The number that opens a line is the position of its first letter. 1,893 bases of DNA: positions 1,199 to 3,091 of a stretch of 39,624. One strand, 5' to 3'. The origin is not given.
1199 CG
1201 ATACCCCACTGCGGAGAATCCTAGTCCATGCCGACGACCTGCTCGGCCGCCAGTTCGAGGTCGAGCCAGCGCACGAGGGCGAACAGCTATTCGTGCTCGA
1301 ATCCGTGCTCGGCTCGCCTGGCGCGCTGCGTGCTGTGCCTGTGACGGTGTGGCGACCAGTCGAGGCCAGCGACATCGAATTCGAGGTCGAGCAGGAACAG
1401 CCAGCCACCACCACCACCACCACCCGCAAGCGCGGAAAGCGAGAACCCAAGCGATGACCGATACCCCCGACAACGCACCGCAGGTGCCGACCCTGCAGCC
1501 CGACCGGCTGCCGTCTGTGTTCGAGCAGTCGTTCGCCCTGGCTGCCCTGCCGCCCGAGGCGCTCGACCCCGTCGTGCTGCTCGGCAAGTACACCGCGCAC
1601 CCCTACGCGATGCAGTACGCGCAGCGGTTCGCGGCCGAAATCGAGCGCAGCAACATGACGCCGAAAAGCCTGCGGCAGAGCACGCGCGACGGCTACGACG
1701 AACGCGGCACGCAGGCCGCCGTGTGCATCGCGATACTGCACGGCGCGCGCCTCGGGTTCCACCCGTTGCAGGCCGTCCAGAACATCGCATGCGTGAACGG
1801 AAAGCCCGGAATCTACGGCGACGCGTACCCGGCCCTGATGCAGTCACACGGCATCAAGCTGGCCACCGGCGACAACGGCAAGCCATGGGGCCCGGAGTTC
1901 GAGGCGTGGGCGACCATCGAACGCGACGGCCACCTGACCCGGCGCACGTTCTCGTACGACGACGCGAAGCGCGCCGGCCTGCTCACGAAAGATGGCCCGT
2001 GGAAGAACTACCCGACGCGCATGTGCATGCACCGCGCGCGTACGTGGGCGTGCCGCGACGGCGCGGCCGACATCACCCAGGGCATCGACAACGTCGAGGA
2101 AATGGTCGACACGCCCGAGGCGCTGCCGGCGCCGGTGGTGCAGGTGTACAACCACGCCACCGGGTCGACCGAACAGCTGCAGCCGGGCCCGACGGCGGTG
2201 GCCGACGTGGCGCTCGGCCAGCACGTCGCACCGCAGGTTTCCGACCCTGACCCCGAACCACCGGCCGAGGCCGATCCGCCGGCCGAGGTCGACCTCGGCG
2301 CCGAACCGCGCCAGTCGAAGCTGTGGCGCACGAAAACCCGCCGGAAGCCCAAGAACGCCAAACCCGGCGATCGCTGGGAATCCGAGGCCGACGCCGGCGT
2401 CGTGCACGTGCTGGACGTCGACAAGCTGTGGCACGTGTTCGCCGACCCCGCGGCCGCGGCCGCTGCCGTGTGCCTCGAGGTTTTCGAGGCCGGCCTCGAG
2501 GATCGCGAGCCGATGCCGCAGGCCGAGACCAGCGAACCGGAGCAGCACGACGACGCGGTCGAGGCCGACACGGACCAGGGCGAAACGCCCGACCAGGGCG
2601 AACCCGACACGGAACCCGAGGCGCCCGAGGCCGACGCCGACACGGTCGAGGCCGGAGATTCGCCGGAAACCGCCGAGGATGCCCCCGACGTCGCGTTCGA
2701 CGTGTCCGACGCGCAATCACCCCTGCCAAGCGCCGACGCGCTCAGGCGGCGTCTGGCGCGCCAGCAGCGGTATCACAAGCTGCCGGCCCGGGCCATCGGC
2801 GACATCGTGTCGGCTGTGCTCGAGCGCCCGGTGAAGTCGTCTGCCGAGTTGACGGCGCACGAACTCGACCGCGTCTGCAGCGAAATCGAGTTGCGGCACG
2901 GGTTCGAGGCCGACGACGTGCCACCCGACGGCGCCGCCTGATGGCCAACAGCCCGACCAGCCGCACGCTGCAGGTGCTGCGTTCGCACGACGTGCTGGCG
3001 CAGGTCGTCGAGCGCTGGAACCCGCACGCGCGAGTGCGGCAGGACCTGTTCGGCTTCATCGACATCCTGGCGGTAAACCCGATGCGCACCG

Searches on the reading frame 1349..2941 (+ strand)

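Call 38: search_protein_families(library=phrogs, proteins=[window:1349-2941:+], max_evalue=0.001)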
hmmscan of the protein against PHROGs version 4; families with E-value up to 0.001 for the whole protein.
window:1349-2941:+ (530 aa): 2 families
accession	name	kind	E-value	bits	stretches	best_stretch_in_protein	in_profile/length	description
phrog_4171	-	DNA, RNA and nucleotide metabolism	6.9e-20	73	1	65-322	17-274/392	RecT-like ssDNA annealing protein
phrog_561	-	DNA, RNA and nucleotide metabolism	7.7e-19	69.4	1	87-304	301-508/633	RecT-like ssDNA annealing protein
